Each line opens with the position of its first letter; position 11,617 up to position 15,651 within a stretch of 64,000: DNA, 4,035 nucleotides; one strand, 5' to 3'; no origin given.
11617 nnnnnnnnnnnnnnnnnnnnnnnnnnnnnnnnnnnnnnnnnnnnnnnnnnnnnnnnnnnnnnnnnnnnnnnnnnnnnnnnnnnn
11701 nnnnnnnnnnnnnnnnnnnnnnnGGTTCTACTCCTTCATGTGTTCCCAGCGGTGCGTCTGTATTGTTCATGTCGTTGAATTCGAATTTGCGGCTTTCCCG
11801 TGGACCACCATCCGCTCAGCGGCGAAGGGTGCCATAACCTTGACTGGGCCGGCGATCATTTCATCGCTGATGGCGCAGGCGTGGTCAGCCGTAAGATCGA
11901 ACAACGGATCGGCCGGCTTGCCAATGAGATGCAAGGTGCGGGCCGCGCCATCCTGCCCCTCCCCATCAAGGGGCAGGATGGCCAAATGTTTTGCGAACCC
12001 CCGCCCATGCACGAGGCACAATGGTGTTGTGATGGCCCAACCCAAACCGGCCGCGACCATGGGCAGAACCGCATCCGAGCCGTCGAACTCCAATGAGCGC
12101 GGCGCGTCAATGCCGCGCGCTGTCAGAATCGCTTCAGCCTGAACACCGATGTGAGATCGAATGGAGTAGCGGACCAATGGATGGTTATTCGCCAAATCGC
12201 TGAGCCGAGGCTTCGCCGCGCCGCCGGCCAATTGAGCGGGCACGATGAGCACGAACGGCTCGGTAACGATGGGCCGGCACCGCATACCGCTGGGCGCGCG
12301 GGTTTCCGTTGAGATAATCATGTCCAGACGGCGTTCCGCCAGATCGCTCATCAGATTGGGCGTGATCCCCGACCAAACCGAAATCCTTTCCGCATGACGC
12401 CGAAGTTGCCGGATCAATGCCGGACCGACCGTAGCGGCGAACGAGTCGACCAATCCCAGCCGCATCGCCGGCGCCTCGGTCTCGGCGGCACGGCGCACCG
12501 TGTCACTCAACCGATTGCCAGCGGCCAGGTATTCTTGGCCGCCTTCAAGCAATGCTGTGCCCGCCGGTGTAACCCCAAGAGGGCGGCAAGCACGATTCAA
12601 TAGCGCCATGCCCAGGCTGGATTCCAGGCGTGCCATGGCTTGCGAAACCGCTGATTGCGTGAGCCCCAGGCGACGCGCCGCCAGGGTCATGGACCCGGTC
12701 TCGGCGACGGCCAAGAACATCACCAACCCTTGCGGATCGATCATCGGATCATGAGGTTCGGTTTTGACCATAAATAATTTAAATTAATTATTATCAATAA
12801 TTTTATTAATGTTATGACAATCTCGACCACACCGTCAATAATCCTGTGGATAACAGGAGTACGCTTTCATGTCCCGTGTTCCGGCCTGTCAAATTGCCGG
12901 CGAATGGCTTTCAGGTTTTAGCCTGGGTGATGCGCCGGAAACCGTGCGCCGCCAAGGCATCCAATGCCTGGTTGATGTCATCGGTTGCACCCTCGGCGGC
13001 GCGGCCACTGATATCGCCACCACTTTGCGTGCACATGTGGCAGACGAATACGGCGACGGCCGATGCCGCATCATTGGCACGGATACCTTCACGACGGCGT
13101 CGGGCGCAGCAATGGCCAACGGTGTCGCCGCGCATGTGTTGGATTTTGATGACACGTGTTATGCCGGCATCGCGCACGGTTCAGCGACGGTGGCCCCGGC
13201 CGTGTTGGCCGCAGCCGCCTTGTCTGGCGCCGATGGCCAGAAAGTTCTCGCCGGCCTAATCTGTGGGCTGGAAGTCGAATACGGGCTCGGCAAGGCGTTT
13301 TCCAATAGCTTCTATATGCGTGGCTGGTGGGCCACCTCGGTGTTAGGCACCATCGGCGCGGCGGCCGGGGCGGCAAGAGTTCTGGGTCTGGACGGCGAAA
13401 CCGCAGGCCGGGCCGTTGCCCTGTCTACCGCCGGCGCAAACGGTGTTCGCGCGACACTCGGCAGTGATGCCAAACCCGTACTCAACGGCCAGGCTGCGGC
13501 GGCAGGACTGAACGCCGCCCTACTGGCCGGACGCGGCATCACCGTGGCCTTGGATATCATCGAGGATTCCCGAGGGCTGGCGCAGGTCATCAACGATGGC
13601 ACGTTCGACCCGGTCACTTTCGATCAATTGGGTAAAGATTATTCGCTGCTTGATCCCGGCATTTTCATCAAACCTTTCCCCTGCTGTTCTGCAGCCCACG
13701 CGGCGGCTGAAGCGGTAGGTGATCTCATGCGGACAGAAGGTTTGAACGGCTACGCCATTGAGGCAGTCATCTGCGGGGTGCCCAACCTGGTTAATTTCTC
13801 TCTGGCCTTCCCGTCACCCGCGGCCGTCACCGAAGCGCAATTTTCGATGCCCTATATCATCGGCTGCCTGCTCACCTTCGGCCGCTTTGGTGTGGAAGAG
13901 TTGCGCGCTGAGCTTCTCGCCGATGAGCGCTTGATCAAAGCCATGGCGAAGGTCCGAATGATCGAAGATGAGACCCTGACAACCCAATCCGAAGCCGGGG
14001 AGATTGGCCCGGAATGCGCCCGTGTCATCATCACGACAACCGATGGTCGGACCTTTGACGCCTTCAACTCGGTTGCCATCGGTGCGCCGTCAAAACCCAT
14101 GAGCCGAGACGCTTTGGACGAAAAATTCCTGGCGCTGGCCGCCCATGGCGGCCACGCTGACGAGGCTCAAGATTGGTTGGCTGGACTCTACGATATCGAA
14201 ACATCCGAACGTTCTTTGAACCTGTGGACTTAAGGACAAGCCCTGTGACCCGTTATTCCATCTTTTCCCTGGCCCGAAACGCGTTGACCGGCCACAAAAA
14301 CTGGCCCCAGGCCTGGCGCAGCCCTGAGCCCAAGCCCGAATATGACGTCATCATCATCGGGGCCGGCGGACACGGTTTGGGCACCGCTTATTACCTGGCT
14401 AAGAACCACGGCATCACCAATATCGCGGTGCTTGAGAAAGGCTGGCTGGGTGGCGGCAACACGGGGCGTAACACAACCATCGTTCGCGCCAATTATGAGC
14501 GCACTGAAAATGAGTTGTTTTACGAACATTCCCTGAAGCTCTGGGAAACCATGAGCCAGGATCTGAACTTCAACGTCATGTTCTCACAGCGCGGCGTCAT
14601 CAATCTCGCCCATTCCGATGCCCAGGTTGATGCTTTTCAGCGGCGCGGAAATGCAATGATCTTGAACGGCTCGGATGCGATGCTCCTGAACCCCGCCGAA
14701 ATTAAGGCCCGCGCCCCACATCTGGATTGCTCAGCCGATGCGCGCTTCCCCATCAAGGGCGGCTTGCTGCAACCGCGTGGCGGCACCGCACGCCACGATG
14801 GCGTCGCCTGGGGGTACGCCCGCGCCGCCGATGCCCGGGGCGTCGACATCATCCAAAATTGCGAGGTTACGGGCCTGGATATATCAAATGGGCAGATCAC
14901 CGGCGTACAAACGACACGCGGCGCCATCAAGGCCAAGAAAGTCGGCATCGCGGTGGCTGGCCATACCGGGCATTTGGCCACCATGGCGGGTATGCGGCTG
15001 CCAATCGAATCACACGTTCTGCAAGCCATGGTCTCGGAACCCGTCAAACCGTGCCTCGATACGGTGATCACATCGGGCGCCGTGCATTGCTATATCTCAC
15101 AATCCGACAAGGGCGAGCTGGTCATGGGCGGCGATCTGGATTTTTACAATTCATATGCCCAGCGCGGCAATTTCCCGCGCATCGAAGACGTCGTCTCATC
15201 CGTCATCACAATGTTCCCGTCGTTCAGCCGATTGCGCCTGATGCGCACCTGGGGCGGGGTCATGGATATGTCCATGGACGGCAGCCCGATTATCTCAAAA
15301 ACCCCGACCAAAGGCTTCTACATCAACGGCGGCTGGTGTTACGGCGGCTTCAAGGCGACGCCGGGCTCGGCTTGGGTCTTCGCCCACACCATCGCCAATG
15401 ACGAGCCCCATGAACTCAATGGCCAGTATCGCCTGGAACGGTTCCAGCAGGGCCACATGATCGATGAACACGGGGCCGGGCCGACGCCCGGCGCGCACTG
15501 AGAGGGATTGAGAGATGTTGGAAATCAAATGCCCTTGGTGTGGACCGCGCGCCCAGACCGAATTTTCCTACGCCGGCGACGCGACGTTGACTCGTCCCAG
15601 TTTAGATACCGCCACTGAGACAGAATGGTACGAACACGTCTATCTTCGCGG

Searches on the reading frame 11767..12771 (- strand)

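Call 9: search_protein_families(library=ncbifam, proteins=[window:11767-12771:-], max_evalue=1e-20)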
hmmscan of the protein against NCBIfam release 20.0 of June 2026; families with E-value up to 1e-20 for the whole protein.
window:11767-12771:- (334 aa): 2 families
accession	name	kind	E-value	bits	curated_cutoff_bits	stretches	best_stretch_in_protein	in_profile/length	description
TIGR03339.1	phn_lysR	subfamily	2.8e-22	79.3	341.1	1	18-247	4-232/279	aminoethylphosphonate catabolism associated LysR family transcriptional regulator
TIGR02424.1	TF_pcaQ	equivalog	7.2e-22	77.6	303.8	1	16-226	8-222/300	pca operon transcription factor PcaQ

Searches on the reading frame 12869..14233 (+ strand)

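Call 9: search_protein_families(library=ncbifam, proteins=[window:12869-14233:+], max_evalue=1e-20)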
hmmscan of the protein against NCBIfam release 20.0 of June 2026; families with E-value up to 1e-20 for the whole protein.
window:12869-14233:+ (454 aa): 0 families

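Call 59: search_protein_families(library=pfam, proteins=[window:12869-14233:+], max_evalue=0.00001)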
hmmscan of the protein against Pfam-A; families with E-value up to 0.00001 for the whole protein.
window:12869-14233:+ (454 aa): 2 families
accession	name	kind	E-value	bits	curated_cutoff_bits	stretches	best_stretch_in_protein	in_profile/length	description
PF03972.19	MmgE_PrpD_N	-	9.3e-50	169.6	32.1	1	12-244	5-238/244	MmgE/PrpD N-terminal domain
PF19305.4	MmgE_PrpD_C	-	1.9e-28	99.9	32.1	1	270-434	1-162/173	MmgE/PrpD C-terminal domain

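Call 76: search_protein_families(library=ncbifam, proteins=[window:12869-14233:+], max_evalue=1e-8)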
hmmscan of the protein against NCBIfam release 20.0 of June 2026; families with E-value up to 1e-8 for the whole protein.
window:12869-14233:+ (454 aa): 1 family
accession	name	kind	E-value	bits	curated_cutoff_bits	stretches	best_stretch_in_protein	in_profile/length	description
NF042438.1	PrpD_hiGCgrampos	equivalog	5.2e-11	41.8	950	0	57-185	71-196/499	2-methylcitrate dehydratase PrpD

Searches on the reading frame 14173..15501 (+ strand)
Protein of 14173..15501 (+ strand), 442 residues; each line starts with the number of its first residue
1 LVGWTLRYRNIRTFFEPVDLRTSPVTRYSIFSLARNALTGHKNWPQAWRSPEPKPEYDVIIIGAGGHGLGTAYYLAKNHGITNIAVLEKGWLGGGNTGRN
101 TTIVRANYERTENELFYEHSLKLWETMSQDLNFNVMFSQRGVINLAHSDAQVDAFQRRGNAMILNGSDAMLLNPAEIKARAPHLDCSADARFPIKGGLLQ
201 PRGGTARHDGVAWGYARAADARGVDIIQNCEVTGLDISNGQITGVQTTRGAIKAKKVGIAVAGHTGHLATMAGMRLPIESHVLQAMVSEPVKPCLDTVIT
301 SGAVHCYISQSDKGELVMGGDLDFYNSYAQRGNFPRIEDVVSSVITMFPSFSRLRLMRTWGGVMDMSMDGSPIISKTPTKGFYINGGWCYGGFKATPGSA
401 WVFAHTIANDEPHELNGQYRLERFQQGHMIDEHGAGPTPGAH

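Call 59: search_protein_families(library=pfam, proteins=[window:14173-15501:+], max_evalue=0.00001)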
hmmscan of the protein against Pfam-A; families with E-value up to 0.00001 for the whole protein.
window:14173-15501:+ (442 aa): 2 families
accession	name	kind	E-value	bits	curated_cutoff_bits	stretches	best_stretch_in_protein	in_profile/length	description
PF01266.30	DAO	-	1.9e-69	235.3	27.9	1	58-405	1-352/353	FAD dependent oxidoreductase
PF01946.23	Thi4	-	2.4e-06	27.4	26.2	1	56-97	17-58/235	Thi4 family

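Call 76: search_protein_families(library=ncbifam, proteins=[window:14173-15501:+], max_evalue=1e-8)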
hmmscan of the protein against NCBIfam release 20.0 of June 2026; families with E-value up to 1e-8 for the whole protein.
window:14173-15501:+ (442 aa): 9 families
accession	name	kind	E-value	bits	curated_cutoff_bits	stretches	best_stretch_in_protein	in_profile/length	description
TIGR01373.1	soxB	subfamily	1.4e-209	696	529.45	1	27-432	1-407/407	sarcosine oxidase subunit beta family protein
NF001933.0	PRK00711.1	subfamily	1.4e-25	90.2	383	1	117-428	112-420/429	D-amino acid dehydrogenase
TIGR02352.1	thiamin_ThiO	equivalog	3.5e-23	82.3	250.8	1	59-409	1-349/351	glycine oxidase ThiO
NF008425.0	PRK11259.1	equivalog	1.8e-18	66.6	257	1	56-283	4-223/377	N-methyl-L-tryptophan oxidase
NF050086.1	pipecolate_AmaA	exception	1.1e-13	50.6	600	1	56-267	25-239/425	L-pipecolate oxidase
TIGR01377.1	soxA_mon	subfamily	3.5e-12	45.8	479.65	1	57-280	1-215/381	amino oxidase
TIGR03364.1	HpnW_proposed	hypoth_equivalog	8.3e-12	44.8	285.1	0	57-290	1-222/365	TIGR03364 family FAD-dependent oxidoreductase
TIGR03329.1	Phn_aa_oxid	hypoth_equivalog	1.6e-11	43.7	632.8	1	55-392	23-374/460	putative aminophosphonate oxidoreductase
NF008726.1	PRK11728.1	equivalog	1.9e-09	36.8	299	1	57-275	1-212/389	L-2-hydroxyglutarate oxidase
